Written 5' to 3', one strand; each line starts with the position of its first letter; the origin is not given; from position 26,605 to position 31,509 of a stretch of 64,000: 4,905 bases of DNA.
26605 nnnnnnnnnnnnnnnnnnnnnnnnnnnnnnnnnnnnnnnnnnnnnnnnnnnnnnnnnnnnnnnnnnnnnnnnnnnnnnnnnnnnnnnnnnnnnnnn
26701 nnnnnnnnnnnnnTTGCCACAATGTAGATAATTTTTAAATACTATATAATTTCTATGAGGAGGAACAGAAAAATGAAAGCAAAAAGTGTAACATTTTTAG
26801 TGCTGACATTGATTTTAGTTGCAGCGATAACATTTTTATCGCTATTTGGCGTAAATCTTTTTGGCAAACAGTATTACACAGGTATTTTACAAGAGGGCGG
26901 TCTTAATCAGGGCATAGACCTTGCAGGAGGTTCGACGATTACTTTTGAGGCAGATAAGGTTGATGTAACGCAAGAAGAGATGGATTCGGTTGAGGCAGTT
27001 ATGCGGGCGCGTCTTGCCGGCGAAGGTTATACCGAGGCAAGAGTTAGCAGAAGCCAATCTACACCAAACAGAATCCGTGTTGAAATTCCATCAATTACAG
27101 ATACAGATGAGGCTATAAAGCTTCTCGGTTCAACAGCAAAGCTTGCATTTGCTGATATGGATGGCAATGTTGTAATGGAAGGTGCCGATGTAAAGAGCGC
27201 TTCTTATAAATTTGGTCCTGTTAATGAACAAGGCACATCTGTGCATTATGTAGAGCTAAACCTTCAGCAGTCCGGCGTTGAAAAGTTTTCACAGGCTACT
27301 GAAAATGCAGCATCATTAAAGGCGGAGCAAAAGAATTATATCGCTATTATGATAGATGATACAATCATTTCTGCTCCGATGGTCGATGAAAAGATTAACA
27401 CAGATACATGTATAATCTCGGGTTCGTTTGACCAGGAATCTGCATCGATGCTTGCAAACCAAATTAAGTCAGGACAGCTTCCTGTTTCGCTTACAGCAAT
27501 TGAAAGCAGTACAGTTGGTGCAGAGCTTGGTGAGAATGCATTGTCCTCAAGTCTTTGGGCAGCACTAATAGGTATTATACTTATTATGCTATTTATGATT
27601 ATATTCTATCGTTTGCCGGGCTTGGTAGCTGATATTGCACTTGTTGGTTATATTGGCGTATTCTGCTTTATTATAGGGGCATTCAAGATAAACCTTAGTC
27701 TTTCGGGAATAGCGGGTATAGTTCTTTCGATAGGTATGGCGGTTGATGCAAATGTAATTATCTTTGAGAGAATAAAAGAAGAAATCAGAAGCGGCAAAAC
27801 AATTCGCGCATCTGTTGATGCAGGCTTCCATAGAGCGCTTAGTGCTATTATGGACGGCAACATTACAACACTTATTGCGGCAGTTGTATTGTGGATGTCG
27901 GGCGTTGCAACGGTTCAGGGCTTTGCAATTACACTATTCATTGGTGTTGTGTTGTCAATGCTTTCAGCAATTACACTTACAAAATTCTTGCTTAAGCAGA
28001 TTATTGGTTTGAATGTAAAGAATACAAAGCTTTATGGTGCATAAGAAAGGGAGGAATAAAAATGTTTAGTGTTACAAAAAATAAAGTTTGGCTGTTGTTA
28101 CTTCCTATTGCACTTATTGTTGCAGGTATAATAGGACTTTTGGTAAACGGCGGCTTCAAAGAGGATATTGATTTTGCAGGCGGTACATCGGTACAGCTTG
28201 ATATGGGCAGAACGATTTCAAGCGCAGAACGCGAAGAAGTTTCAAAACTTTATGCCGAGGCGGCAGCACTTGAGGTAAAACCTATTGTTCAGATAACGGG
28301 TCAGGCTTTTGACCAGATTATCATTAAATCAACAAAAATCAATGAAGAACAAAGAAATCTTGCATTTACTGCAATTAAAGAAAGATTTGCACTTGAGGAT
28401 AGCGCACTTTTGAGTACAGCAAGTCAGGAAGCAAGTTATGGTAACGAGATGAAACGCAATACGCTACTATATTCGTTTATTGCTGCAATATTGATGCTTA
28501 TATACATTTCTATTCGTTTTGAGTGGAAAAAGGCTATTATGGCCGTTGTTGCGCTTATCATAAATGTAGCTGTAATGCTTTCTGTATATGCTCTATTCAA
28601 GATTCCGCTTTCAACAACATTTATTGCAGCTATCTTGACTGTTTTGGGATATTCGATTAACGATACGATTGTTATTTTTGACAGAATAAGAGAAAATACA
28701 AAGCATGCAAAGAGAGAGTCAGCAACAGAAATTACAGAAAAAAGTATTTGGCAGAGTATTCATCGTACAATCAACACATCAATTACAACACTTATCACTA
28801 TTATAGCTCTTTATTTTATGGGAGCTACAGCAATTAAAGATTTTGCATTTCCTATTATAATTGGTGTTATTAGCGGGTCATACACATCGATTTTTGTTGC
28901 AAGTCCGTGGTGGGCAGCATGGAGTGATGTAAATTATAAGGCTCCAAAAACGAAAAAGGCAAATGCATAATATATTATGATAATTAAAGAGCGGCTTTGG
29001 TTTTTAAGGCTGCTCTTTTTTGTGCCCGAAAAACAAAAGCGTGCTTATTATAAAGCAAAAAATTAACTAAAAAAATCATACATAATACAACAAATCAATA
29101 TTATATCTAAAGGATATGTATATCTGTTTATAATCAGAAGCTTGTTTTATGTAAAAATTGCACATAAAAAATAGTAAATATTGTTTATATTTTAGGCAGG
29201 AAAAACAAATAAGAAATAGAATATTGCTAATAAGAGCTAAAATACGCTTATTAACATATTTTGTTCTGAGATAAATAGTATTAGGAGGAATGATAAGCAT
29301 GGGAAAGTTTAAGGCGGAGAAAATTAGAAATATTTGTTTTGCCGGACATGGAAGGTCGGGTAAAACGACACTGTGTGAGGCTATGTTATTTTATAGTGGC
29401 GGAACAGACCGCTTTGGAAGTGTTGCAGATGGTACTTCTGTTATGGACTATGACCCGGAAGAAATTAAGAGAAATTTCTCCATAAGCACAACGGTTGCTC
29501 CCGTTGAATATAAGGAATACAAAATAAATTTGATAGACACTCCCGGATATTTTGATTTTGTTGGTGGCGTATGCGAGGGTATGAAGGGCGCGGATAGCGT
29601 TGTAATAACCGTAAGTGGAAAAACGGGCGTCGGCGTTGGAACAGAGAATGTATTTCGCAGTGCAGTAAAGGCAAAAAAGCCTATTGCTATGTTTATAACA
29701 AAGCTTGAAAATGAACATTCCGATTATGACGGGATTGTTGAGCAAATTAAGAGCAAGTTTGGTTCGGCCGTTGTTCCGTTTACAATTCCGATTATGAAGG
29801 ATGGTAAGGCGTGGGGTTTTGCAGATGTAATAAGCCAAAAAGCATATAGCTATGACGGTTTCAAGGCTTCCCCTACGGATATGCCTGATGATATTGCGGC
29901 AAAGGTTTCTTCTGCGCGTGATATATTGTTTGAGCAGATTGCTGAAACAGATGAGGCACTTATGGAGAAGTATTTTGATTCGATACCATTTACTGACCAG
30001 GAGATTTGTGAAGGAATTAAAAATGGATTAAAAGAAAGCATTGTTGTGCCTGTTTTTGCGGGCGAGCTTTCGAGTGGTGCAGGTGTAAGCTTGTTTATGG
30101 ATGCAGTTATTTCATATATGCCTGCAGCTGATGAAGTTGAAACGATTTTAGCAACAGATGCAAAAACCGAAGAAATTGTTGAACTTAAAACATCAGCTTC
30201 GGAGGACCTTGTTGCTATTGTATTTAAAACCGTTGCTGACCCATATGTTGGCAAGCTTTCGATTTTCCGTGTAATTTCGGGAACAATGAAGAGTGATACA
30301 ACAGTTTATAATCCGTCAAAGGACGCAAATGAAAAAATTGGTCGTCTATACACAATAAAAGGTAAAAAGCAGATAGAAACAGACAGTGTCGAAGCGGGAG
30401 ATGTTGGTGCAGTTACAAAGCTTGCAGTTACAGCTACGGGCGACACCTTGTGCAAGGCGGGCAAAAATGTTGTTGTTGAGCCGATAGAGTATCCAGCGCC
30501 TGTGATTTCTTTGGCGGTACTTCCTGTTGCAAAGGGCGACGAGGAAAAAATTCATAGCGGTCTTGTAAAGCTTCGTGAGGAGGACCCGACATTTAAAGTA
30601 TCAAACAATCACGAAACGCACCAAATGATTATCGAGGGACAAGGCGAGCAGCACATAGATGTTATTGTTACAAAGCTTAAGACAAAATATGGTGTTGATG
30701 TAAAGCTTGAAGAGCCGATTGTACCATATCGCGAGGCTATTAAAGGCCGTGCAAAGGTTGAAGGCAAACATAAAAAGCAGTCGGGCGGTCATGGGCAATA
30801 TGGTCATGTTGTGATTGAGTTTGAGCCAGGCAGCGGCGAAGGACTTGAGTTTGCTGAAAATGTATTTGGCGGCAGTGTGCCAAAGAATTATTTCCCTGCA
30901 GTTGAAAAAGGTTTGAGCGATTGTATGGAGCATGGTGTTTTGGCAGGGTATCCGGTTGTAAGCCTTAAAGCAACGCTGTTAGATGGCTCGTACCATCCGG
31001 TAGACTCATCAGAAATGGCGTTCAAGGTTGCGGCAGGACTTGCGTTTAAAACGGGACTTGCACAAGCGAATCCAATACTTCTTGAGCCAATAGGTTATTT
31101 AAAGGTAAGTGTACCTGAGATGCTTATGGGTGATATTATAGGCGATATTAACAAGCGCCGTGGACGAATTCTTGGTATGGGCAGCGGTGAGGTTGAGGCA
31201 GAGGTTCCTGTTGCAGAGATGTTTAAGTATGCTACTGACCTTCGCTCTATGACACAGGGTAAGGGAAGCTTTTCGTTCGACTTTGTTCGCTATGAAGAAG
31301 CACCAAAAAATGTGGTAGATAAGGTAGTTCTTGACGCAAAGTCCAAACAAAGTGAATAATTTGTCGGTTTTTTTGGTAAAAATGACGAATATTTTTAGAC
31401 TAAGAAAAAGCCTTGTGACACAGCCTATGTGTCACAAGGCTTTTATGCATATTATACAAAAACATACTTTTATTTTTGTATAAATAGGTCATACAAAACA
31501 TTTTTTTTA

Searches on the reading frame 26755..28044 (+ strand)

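Call 45: search_protein_families(library=pfam, proteins=[window:26755-28044:+], max_evalue=0.00001)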
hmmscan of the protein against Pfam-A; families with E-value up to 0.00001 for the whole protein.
window:26755-28044:+ (429 aa): 4 families
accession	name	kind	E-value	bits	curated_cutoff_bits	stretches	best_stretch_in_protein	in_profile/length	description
PF22599.2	SecDF_P1_head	-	1.1e-18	67.6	27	1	138-244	18-114/114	SecDF, P1 head subdomain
PF02355.23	SecD_SecF_C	-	2.8e-18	66.5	20.5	1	245-415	12-185/189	Protein export membrane protein SecD/SecF, C-terminal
PF21760.3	SecD_1st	-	2.9e-11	43.1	27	1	76-136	1-59/60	Protein translocase subunit SecDF, P1 domain, N-terminal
PF03176.21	MMPL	-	2.4e-08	33.8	20.5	1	256-409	135-295/333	MMPL family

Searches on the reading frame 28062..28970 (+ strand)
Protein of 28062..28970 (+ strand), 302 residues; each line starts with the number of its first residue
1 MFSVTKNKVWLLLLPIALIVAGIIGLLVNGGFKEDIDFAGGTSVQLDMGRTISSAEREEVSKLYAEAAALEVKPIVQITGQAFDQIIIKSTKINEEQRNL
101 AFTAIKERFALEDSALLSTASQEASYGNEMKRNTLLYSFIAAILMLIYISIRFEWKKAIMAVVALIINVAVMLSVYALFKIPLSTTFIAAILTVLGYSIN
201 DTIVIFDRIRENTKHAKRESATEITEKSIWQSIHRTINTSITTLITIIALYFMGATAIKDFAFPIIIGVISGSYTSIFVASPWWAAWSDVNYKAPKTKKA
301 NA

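Call 45: search_protein_families(library=pfam, proteins=[window:28062-28970:+], max_evalue=0.00001)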
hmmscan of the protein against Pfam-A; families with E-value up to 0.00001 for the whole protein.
window:28062-28970:+ (302 aa): 1 family
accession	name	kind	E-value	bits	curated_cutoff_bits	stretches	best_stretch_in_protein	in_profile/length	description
PF02355.23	SecD_SecF_C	-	1.1e-54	185.1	20.5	1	120-288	19-187/189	Protein export membrane protein SecD/SecF, C-terminal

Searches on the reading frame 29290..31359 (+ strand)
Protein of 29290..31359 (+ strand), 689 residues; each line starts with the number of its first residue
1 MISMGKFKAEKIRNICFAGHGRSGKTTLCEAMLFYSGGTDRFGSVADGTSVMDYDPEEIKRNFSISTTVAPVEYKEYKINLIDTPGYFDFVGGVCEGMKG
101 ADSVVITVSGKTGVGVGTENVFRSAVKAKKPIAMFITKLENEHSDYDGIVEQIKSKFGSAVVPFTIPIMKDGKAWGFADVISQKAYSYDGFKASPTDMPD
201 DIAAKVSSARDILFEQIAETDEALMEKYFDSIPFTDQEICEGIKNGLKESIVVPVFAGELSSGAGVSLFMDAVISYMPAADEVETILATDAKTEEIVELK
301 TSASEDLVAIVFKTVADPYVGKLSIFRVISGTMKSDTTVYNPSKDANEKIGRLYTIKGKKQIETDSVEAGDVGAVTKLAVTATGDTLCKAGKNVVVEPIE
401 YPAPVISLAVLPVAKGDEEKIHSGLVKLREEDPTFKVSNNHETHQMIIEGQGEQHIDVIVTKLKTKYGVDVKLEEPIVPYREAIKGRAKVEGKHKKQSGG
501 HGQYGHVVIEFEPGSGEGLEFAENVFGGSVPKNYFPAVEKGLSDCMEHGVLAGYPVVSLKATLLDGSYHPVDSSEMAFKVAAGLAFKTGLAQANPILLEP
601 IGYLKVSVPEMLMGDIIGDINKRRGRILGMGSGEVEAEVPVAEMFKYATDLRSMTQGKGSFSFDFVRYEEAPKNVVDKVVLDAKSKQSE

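Call 20: find_encoding_contigs(protein=window:29290-31359:+, flank=10000, max_places=1)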
Protein window:29290-31359:+ (689 aa): no gene with exactly this product is on record in the collection.

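Call 45: search_protein_families(library=pfam, proteins=[window:29290-31359:+], max_evalue=0.00001)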
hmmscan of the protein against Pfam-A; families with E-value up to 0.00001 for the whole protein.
window:29290-31359:+ (689 aa): 6 families
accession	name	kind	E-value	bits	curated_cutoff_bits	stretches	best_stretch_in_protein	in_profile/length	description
PF03764.24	EFG_IV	-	7.3e-42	142.4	24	1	476-594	1-121/121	Elongation factor G, domain IV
PF00009.33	GTP_EFTU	-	1.7e-35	122.8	26.5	1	10-278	1-187/188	Elongation factor Tu GTP binding domain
PF14492.12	EFG_III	-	4.9e-27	94.2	27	1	402-474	2-74/75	Elongation Factor G, domain III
PF00679.30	EFG_C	-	1.5e-24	86.3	27.9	1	597-678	2-88/89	Elongation factor G C-terminus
PF22042.2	EF-G_D2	-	3.7e-16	59.5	27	1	308-389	3-83/84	Elongation factor G domain 2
PF03144.31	GTP_EFTU_D2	-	4.1e-09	37.2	30.3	1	321-388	1-73/73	Elongation factor Tu domain 2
